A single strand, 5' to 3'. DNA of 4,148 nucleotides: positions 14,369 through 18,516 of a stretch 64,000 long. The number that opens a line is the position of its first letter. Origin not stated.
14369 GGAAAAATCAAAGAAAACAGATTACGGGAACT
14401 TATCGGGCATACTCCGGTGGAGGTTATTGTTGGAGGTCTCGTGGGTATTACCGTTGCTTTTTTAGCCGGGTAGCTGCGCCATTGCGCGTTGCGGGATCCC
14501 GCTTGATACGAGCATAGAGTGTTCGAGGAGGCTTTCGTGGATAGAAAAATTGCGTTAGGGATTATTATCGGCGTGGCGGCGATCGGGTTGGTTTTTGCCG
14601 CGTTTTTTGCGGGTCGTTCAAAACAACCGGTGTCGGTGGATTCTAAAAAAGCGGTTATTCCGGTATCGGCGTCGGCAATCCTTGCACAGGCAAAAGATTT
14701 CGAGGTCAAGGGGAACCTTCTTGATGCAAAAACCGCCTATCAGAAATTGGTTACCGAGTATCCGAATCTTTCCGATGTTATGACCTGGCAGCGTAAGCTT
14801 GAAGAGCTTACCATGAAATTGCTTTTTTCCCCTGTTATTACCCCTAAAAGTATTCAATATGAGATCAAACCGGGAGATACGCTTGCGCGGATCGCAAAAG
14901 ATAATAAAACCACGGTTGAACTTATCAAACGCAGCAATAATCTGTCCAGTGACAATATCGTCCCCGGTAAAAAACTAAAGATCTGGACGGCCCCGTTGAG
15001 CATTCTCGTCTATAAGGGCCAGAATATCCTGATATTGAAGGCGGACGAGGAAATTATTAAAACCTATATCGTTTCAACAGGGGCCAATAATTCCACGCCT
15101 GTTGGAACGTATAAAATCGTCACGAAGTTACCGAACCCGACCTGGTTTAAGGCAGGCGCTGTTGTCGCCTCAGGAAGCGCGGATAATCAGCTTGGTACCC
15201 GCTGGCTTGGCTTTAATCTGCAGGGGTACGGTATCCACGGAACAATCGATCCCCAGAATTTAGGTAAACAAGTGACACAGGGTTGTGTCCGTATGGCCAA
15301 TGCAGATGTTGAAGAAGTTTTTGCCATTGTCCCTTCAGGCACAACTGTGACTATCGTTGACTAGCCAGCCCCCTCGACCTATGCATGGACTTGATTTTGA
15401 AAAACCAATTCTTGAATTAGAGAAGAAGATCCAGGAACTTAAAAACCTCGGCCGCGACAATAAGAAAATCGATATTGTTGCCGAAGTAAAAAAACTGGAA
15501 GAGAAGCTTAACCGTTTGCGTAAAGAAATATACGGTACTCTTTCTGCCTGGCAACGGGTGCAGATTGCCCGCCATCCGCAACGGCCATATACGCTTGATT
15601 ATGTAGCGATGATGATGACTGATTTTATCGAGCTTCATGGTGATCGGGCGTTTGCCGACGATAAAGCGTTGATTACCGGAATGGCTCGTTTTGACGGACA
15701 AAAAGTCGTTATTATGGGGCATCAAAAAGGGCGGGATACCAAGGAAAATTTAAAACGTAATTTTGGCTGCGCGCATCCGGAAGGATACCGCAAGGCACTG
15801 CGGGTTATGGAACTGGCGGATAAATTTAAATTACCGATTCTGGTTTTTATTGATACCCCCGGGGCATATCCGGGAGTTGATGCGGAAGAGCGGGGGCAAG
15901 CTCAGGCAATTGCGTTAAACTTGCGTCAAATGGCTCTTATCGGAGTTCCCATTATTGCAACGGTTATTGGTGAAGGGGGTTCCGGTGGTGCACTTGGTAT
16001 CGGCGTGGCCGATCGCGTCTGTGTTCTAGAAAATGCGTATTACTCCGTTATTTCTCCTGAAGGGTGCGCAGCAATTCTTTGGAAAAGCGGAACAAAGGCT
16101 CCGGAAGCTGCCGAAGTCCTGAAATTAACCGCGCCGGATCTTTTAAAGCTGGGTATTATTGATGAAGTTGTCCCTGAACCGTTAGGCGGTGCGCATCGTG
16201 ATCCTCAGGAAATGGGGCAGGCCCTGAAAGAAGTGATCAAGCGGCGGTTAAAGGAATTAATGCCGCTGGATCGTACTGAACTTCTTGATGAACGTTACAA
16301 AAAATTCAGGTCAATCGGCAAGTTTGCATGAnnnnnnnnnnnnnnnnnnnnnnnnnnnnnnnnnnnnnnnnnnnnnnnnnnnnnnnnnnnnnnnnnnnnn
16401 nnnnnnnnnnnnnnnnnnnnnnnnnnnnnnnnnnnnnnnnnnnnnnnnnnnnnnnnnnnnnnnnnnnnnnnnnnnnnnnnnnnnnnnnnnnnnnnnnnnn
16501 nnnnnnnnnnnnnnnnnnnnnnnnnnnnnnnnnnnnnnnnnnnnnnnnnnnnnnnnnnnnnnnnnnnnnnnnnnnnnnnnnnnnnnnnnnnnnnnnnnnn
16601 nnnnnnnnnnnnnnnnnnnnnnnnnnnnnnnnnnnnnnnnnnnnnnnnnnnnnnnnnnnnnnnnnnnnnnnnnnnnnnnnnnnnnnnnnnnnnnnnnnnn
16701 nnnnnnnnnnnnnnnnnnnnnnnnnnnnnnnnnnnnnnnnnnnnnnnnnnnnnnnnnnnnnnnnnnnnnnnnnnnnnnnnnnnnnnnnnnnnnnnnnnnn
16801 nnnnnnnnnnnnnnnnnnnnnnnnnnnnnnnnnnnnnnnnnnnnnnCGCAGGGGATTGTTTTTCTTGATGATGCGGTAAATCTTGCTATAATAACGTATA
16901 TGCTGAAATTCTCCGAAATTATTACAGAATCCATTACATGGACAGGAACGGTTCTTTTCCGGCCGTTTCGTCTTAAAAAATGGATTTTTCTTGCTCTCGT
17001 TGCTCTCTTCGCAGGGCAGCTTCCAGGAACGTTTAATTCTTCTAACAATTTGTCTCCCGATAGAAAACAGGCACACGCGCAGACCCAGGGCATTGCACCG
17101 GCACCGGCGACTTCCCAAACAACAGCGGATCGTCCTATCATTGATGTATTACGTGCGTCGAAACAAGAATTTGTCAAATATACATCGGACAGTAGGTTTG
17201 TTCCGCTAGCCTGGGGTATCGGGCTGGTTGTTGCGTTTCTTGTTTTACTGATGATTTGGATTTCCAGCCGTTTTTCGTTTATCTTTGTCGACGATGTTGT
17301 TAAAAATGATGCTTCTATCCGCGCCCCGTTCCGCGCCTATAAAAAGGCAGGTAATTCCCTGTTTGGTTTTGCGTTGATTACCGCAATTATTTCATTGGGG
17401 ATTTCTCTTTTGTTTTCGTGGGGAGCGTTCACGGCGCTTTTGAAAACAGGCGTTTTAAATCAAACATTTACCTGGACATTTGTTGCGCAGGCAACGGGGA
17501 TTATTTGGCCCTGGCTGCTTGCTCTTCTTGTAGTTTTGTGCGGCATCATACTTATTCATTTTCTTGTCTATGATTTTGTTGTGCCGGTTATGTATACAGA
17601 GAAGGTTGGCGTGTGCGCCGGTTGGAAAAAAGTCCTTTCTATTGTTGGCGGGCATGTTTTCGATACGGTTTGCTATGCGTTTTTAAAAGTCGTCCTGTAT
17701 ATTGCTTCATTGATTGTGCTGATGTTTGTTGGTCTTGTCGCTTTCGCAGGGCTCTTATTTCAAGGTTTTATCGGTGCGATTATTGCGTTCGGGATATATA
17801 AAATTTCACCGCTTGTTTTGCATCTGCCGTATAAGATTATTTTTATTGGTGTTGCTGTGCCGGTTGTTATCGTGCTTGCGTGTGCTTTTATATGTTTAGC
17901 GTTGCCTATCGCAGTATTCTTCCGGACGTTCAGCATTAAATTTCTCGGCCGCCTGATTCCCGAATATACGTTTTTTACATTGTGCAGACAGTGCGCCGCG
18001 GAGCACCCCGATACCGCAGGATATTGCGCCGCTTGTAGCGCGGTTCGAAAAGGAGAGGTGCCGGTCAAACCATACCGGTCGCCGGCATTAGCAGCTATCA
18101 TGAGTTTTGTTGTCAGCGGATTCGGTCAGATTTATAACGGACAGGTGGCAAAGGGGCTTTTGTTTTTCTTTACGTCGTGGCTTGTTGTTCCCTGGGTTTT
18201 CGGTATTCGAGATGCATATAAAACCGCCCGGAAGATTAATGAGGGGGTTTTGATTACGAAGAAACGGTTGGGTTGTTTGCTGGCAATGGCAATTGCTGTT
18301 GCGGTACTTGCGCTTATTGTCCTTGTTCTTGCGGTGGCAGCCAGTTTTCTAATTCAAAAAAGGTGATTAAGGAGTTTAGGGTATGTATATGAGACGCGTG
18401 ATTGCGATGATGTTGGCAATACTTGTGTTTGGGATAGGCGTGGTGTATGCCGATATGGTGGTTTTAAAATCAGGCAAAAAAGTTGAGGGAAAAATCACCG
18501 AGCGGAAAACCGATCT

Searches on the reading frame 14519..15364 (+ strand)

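Call 45: search_protein_families(library=pfam, proteins=[window:14519-15364:+], max_evalue=0.00001)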
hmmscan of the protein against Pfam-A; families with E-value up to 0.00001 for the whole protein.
window:14519-15364:+ (281 aa): 2 families
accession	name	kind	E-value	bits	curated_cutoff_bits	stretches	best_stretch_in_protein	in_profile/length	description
PF03734.19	YkuD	-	6.6e-21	75.9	23.4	1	162-279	4-146/146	L,D-transpeptidase catalytic domain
PF01476.26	LysM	-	1.7e-14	53.9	20.9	1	114-156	1-43/43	LysM domain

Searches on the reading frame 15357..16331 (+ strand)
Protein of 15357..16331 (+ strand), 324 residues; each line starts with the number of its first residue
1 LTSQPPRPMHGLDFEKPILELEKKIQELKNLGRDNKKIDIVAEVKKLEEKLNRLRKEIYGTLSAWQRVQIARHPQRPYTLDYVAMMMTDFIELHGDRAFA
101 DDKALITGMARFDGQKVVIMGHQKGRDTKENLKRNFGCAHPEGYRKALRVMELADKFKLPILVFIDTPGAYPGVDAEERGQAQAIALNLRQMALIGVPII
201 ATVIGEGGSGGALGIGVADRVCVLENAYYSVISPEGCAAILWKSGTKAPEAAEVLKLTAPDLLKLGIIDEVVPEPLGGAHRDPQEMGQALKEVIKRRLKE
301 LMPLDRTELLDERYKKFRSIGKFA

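Call 45: search_protein_families(library=pfam, proteins=[window:15357-16331:+], max_evalue=0.00001)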
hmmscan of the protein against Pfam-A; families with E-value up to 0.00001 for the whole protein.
window:15357-16331:+ (324 aa): 2 families
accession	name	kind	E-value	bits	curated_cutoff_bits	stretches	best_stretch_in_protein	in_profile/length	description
PF03255.19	ACCA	-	1.7e-150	500.9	23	1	12-321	2-310/310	Acetyl co-enzyme A carboxylase carboxyltransferase-like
PF01039.27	Carboxyl_trans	-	1.9e-21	76.7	22.3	1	71-252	248-427/493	Carboxyl transferase domain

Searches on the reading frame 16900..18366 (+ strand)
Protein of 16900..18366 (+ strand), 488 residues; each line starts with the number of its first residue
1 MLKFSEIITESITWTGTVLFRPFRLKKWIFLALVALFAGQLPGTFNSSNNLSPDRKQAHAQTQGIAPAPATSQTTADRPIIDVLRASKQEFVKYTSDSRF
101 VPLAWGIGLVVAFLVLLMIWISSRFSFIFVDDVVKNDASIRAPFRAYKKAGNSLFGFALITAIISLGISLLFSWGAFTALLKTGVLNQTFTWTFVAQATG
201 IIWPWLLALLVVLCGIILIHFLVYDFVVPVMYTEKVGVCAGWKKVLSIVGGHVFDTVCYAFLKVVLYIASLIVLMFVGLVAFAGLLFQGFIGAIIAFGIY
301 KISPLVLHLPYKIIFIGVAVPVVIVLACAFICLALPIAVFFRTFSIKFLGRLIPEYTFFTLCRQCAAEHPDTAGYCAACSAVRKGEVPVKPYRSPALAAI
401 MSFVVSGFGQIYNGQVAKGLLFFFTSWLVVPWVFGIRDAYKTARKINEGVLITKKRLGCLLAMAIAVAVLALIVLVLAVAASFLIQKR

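Call 58: search_protein_families(library=pfam, proteins=[window:16900-18366:+], max_evalue=0.00001)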
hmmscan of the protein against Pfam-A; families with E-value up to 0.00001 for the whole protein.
window:16900-18366:+ (488 aa): 1 family
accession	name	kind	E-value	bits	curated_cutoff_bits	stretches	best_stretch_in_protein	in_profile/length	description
PF24400.1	DUF7544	-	1.2e-41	143.3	27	1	8-357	7-300/302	Family of unknown function (DUF7544)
